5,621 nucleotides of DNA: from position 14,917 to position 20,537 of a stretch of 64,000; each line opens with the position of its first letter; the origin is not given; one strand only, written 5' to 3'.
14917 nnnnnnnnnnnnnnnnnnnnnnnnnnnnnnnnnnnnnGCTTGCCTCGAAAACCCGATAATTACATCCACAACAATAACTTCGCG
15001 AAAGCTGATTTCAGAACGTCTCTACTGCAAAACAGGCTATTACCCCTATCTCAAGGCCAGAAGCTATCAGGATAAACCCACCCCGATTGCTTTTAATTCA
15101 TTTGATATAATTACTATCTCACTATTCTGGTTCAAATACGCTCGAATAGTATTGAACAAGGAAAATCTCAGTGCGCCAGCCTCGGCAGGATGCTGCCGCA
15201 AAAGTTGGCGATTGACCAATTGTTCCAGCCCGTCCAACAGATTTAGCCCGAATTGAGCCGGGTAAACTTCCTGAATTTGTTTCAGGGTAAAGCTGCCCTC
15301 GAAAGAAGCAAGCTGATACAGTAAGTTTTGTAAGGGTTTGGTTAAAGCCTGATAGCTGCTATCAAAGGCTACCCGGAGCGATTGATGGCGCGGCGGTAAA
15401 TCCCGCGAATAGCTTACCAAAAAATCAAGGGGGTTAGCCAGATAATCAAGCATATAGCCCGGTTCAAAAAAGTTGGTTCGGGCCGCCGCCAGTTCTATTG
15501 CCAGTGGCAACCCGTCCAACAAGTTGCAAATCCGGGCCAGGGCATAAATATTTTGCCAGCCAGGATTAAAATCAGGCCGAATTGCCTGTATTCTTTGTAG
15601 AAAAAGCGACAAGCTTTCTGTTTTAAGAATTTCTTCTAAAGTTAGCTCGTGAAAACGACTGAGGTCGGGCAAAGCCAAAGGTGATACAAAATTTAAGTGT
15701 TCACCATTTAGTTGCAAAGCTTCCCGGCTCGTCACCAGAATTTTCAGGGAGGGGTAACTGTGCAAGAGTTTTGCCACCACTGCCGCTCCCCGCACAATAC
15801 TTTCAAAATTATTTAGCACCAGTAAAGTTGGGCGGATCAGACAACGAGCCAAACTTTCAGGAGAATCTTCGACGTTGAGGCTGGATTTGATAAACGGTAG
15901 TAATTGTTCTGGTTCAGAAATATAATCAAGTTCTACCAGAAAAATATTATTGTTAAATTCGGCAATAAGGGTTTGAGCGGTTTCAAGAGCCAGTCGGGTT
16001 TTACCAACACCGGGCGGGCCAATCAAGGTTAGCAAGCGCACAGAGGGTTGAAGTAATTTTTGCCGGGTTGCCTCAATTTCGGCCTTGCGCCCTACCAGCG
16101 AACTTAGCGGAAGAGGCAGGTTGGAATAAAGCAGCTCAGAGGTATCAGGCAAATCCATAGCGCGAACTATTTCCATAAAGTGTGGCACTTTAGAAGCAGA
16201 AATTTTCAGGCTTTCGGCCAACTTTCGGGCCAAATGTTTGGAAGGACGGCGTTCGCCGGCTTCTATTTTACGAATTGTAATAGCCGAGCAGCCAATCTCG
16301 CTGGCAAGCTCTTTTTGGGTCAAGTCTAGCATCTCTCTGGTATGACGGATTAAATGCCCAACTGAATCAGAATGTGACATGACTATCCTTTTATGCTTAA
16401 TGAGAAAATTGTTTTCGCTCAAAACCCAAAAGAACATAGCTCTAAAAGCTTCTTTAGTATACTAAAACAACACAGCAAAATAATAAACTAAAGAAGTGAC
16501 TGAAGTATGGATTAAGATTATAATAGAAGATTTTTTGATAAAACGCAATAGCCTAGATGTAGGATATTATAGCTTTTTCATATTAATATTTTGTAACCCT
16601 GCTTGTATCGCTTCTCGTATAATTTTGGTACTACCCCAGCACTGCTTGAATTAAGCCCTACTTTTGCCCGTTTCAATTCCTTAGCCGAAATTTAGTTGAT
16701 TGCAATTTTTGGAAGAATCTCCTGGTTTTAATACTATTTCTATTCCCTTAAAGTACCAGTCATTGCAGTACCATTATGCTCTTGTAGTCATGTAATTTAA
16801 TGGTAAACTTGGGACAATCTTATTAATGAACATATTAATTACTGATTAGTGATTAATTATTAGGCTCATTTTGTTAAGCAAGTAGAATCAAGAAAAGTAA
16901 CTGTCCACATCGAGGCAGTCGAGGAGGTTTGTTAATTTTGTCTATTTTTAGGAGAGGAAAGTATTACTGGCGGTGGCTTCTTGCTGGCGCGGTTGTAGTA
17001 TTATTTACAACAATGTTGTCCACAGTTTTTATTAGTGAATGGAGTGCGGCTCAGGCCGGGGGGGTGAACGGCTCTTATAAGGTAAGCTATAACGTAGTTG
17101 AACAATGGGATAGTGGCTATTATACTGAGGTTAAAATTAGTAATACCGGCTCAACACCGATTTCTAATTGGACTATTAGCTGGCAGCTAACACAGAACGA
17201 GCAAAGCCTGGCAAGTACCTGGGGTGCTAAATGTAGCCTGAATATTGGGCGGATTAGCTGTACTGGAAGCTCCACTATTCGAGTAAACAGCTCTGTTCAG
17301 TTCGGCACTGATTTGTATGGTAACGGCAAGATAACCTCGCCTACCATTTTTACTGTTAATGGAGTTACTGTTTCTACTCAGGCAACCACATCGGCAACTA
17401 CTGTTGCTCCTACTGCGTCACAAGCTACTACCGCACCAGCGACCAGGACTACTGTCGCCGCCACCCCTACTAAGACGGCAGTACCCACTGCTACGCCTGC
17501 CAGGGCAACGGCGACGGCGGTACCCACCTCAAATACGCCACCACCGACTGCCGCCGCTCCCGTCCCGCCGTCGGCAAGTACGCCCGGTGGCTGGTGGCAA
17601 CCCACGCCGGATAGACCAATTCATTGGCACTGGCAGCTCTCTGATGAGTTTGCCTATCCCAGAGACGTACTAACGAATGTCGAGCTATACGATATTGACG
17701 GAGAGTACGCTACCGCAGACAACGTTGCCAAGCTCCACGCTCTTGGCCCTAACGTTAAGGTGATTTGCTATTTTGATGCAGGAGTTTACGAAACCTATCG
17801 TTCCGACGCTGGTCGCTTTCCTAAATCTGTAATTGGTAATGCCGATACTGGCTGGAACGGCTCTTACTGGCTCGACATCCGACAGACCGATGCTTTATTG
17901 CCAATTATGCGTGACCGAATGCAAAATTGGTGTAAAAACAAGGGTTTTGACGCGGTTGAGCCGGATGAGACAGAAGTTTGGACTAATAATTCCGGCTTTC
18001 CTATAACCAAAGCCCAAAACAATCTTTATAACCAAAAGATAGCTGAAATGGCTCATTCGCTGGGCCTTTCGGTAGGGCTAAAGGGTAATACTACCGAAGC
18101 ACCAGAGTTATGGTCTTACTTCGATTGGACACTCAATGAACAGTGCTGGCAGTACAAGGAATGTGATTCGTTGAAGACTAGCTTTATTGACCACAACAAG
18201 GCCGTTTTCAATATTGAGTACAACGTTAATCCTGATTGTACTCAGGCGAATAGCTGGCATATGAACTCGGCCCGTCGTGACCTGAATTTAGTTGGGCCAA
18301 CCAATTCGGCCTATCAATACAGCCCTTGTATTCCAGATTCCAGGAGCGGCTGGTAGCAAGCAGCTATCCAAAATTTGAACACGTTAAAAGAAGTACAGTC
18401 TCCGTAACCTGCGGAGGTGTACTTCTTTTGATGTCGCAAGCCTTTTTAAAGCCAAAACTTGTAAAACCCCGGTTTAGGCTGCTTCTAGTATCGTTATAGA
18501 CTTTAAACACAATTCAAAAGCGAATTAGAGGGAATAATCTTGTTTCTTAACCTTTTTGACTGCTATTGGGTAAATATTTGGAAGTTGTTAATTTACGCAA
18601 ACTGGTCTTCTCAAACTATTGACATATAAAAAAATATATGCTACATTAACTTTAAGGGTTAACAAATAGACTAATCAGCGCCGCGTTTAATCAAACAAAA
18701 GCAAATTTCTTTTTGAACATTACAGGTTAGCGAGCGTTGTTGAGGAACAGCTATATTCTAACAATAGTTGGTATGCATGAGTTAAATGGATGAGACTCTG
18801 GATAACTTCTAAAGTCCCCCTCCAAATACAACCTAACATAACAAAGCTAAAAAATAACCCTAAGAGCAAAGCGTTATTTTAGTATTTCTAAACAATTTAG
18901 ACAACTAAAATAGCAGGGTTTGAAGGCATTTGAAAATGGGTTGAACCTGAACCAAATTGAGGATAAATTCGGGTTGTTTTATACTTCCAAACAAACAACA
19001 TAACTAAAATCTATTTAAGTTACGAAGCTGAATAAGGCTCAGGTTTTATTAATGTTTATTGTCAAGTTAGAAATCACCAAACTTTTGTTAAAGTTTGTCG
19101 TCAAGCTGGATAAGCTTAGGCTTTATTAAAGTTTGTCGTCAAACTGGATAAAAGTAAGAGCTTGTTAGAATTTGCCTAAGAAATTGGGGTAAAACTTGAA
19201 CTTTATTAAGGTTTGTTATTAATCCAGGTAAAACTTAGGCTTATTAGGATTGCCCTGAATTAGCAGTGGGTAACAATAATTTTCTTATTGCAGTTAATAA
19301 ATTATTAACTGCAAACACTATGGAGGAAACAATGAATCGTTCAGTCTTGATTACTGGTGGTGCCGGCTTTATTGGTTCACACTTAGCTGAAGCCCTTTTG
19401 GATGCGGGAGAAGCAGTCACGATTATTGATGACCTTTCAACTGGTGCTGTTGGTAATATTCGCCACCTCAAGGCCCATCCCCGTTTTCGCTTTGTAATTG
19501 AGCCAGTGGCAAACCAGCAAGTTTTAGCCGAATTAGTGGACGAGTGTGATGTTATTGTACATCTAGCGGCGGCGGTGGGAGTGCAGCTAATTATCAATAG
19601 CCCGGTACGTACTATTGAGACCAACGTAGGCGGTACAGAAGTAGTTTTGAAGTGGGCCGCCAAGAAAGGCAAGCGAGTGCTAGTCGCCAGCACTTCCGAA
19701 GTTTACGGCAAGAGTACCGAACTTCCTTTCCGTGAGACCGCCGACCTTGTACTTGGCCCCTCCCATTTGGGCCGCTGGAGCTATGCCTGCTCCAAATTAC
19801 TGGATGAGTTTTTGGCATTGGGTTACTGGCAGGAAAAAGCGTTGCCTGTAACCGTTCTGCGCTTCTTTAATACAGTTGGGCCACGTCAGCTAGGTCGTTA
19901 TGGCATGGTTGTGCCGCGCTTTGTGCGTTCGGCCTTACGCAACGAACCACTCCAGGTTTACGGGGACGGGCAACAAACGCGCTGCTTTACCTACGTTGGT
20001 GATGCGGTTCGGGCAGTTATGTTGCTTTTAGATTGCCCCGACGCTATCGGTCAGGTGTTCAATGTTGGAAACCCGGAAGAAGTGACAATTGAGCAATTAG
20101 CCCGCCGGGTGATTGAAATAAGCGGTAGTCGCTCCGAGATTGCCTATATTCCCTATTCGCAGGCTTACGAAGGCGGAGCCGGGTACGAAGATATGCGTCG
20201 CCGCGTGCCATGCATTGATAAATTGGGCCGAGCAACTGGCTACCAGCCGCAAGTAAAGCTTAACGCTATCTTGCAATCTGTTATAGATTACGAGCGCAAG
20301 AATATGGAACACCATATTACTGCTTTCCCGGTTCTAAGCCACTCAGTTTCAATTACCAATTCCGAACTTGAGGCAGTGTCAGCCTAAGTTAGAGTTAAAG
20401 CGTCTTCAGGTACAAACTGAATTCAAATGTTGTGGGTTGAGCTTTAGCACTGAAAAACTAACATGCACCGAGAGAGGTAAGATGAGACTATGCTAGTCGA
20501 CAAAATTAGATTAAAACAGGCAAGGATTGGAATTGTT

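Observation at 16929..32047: Bacterial exopolysaccharide locus with the gene content of the fungal galactosaminogalactan (GAG) cluster, built around a PelF-type synthase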

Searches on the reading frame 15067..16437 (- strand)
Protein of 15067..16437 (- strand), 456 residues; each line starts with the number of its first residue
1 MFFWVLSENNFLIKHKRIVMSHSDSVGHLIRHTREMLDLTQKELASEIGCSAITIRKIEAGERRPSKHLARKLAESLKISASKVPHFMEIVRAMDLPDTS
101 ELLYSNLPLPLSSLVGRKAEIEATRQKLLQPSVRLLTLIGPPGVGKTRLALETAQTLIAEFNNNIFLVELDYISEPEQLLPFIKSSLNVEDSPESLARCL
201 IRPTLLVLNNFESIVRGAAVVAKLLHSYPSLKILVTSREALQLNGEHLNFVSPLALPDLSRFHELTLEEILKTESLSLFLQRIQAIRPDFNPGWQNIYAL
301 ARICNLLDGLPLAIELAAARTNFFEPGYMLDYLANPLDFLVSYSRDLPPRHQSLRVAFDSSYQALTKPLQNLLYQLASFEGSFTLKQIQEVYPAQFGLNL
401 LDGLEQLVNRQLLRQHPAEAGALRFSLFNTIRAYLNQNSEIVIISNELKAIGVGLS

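Call 6: search_protein_families(library=pfam, proteins=[window:15067-16437:-], max_evalue=0.001)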
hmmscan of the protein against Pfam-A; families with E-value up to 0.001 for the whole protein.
window:15067-16437:- (456 aa): 6 families
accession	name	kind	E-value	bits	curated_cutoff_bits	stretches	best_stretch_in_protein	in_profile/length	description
PF01381.28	HTH_3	-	6.3e-12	45.8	23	1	30-82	1-53/55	Helix-turn-helix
PF13560.12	HTH_31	-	3e-09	37.5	27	1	27-83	3-60/64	Helix-turn-helix domain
PF12844.13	HTH_19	-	2.5e-06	27.7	30.2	1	27-82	1-56/64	Helix-turn-helix domain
PF13191.12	AAA_16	-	1.3e-05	26.2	32.6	1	114-160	2-51/167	AAA ATPase domain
PF13401.12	AAA_22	-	8.5e-05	23.3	27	1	134-198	6-70/130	AAA domain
PF13173.12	AAA_14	-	0.00082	19.8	27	0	134-246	3-106/129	AAA domain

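Call 105: search_protein_families(library=ncbifam, proteins=[window:15067-16437:-], max_evalue=0.01)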
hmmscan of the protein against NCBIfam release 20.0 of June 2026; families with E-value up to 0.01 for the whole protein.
window:15067-16437:- (456 aa): 16 families
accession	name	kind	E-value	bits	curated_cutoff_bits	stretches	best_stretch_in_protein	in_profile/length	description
TIGR00270.2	TIGR00270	equivalog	1.4e-10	41.2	110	1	27-80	77-130/159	multiprotein bridging factor aMBF1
TIGR03070.1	couple_hipB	subfamily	1.3e-08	34.6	71.65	1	26-64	3-41/58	type II toxin-antitoxin system Y4mF family antitoxin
NF041951.1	phage_RstR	subfamily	1.6e-08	34.7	80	1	28-81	5-58/108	RstR family transcriptional repressor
NF040586.1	FxSxx_TPR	equivalog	1.1e-06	27.4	300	1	113-152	7-44/830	FxSxx-COOH system tetratricopeptide repeat protein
NF006015.0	PRK08154.1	subfamily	1.2e-06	27.9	204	1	24-161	29-164/314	anaerobic benzoate catabolism transcriptional regulator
TIGR03830.1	CxxCG_CxxCG_HTH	subfamily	1.4e-05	24.9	61.8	1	23-72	63-112/127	type II TA system antitoxin MqsA family protein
TIGR02902.1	spore_lonB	equivalog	7.5e-05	21.5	723.3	1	106-171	59-128/531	ATP-dependent protease LonB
NF007257.0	PRK09706.1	subfamily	9e-05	22.3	101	1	25-82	5-62/135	transcriptional repressor DicA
NF041717.1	HaaA_phane_TPR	equivalog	0.00011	20.4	1125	0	265-382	262-373/882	cyclophane-containing RiPP biosynthesis TPR protein HaaT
TIGR02903.1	spore_lon_C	equivalog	0.00041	19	678.8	1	108-171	150-217/615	Lon family ATP-dependent protease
NF003162.0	PRK04140.1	equivalog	0.002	17.2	263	1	27-83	128-184/317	transcriptional regulator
NF047948.1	male_kill_WMK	equivalog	0.0021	17.6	300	1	24-82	161-219/300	WO male-killing family protein Wmk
NF041265.1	NadS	equivalog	0.0041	17.4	60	1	31-74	36-78/94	NadS family protein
TIGR02607.1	antidote_HigA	equivalog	0.0053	16.6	47.7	0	25-82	6-64/81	HigA family addiction module antitoxin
TIGR00763.1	lon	equivalog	0.0085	14.6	608.05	0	123-161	343-381/795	endopeptidase La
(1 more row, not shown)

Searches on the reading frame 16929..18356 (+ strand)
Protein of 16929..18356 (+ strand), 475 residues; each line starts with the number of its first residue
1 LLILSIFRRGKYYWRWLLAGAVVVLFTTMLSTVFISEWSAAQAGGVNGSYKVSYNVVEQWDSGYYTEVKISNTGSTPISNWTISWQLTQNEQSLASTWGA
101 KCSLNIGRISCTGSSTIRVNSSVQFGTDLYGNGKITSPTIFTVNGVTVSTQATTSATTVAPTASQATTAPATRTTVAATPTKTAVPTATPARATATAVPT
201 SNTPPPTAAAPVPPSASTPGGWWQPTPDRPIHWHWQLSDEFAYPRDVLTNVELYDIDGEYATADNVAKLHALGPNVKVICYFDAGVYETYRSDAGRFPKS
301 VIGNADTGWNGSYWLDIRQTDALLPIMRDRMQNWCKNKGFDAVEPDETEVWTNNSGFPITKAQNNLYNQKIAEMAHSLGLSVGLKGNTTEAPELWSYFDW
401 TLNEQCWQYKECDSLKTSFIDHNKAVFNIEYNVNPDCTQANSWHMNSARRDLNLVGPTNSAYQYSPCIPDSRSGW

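Call 3: search_protein_families(library=pfam, proteins=[window:16929-18356:+], max_evalue=0.01)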
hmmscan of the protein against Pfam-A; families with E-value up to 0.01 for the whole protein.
window:16929-18356:+ (475 aa): 3 families
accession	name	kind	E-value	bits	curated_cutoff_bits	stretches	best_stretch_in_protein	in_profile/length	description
PF03537.19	Glyco_hydro_114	-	2.4e-61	207.4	27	1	232-455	1-228/231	Glycoside-hydrolase family GH114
PF00553.25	CBM_2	-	4.6e-14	53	24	1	51-147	2-100/101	Cellulose binding domain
PF18540.6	DUF5626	-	0.0014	19.4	26.7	1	33-120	22-110/120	Domain of unknown function (DUF5626)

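Call 10: search_protein_families(library=ncbifam, proteins=[window:16929-18356:+], max_evalue=0.001)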
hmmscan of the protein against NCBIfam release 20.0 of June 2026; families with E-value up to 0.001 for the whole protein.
window:16929-18356:+ (475 aa): 0 families

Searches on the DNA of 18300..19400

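Call 38: search_rna_families(source=window, start=18300, end=19400, threshold=evalue, max_evalue=1)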
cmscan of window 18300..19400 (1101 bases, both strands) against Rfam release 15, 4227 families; matches with E-value up to 1: 0.
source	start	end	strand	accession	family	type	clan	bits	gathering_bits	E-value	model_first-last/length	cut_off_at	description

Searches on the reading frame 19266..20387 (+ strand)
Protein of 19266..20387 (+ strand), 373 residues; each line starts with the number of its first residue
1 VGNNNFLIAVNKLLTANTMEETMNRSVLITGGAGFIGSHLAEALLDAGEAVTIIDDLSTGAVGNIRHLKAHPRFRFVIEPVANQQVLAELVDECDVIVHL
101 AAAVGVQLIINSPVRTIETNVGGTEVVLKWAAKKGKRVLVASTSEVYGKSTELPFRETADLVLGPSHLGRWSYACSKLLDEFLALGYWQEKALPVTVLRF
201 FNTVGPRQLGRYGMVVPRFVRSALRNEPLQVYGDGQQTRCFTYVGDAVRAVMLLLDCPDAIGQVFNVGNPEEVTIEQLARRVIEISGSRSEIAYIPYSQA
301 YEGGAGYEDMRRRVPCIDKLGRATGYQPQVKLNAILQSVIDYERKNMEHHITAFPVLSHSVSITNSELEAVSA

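Call 3: search_protein_families(library=pfam, proteins=[window:19266-20387:+], max_evalue=0.01)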
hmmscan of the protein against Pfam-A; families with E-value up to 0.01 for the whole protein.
window:19266-20387:+ (373 aa): 9 families
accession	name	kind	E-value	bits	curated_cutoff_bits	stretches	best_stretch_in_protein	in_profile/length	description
PF01370.27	Epimerase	-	2.6e-53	181.3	20.9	1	27-268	1-240/240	NAD dependent epimerase/dehydratase family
PF16363.11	GDP_Man_Dehyd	-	2.1e-52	179.1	27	1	28-337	1-330/332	GDP-mannose 4,6 dehydratase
PF02719.21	Polysacc_synt_2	-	7.6e-19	68.4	20.2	2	27-143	1-128/293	Polysaccharide biosynthesis protein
PF01073.25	3Beta_HSD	-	3.9e-13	49.5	22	1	28-251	1-225/280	3-beta hydroxysteroid dehydrogenase/isomerase family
PF07993.18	NAD_binding_4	-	4e-13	49.6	20.1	1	85-206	80-210/258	Male sterility protein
PF04321.23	RmlD_sub_bind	-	7.9e-11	42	27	1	26-292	2-238/287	RmlD substrate binding domain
PF13460.12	NAD_binding_10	-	0.0002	21.7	27.2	1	31-160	1-114/184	NAD(P)H-binding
PF03435.24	Sacchrp_dh_NADP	-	0.00035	21.3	25.1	1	28-105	2-80/129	Saccharopine dehydrogenase NADP binding domain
PF00106.31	adh_short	-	0.006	16.5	26.6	1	26-94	2-71/195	short chain dehydrogenase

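Call 10: search_protein_families(library=ncbifam, proteins=[window:19266-20387:+], max_evalue=0.001)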
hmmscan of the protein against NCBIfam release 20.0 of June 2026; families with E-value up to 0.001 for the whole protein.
window:19266-20387:+ (373 aa): 37 families (the best 25 are shown)
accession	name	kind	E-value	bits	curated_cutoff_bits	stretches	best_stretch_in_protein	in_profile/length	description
NF008872.0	PRK11908.1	equivalog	4.1e-52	177.3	294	1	26-349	3-341/349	bifunctional UDP-4-keto-pentose/UDP-xylose synthase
TIGR04180.1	EDH_00030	hypoth_equivalog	2.3e-48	164.8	475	1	27-293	1-263/297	NAD-dependent 4,6-dehydratase LegB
TIGR01181.1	dTDP_gluc_dehyt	equivalog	4.5e-44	150.8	365.1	1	27-347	2-315/321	dTDP-glucose 4,6-dehydratase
NF005998.1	PRK08125.1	equivalog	1.9e-42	145.5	777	1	7-342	298-648/649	bifunctional UDP-4-amino-4-deoxy-L-arabinose formyltransferase/UDP-glucuronic acid oxidase ArnA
TIGR01179.1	galE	equivalog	1.6e-34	119.2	262.3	1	27-348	2-330/332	UDP-glucose 4-epimerase GalE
TIGR02197.1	heptose_epim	equivalog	4.7e-31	108.1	274.6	1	27-300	1-274/316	ADP-glyceromanno-heptose 6-epimerase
NF007582.0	PRK10217.1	equivalog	6e-24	84.8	698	1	25-275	2-259/355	dTDP-glucose 4,6-dehydratase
NF011728.1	PRK15181.1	equivalog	2e-21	76.4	760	1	25-269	16-265/348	Vi polysaccharide biosynthesis UDP-N-acetylglucosaminuronic acid C-4 epimerase TviC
NF007490.0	PRK10084.1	subfamily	6.8e-21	74.6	649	1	27-347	3-338/361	dTDP-glucose 4,6-dehydratase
NF007956.0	PRK10675.1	subfamily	1.4e-17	63.9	394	1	26-214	2-191/338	UDP-glucose 4-epimerase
TIGR03466.1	HpnA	hypoth_equivalog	2.4e-16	59.5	367.65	1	26-310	2-270/327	hopanoid-associated sugar epimerase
NF042422.1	oxyalk_red_OleD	equivalog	1.8e-15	57.1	580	1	27-311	3-275/329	2-alkyl-3-oxoalkanoate reductase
NF041015.1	UDPsulfquin_syn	equivalog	3.2e-14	52.7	575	1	212-345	235-369/384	UDP-sulfoquinovose synthase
NF043036.1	ErythonDh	equivalog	7.7e-14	51.6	325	1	27-199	3-175/321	D-erythronate dehydrogenase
TIGR02622.1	CDP_4_6_dhtase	equivalog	9.4e-14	51.3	278.45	1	24-348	4-335/352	CDP-glucose 4,6-dehydratase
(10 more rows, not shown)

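Call 17: search_solved_structures(query=window:19332-20387:+, max_evalue=1e-10)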
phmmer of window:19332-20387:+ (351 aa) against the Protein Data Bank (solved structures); distinct sequences matched with E-value up to 1e-10: 96 (the best 60 are shown).
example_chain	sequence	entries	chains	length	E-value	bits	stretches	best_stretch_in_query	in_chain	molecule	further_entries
4lk3_A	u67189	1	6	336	2.4e-53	184.4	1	3-328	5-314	UDP-glucuronic acid decarboxylase 1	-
4gll_A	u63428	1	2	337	3.3e-53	184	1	3-328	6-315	UDP-glucuronic acid decarboxylase 1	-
2b69_A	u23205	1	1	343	4.1e-53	183.6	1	3-328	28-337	UDP-glucuronate decarboxylase 1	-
4m55_A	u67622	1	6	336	4.6e-53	183.5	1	3-328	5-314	UDP-glucuronic acid decarboxylase 1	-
8vr2_A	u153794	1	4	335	3.3e-46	160.9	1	3-326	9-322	NAD-dependent epimerase/dehydratase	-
6wjb_A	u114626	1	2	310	7.1e-42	146.7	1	4-272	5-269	NAD-dependent epimerase/dehydratase family protein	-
6wj9_A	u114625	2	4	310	3.3e-41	144.5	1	4-272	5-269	NAD-dependent epimerase/dehydratase family protein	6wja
8gjh_A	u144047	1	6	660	7.4e-40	140.1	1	5-323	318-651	Bifunctional polymyxin resistance protein ArnA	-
3slg_A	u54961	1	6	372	1.3e-39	139.3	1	3-322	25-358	PbgP3 protein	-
4zrm_A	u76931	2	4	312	1.8e-38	135.5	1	3-326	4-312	UDP-glucose 4-epimerase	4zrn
6h0p_A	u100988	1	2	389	7.8e-38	133.4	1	5-325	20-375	UDP-D-apiose/UDP-D-xylose synthase 1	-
6h0n_A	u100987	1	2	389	1.3e-37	132.7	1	5-325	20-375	UDP-D-apiose/UDP-D-xylose synthase 1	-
6zl6_A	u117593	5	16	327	5.8e-36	127.3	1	4-271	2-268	Epimerase domain-containing protein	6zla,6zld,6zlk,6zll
1u9j_A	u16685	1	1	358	7.1e-36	127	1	4-322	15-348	Hypothetical protein yfbG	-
2bll_A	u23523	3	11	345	9.2e-36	126.6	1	5-322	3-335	PROTEIN YFBG | UDP-4-amino-4-deoxy-L-arabinose formyltransferase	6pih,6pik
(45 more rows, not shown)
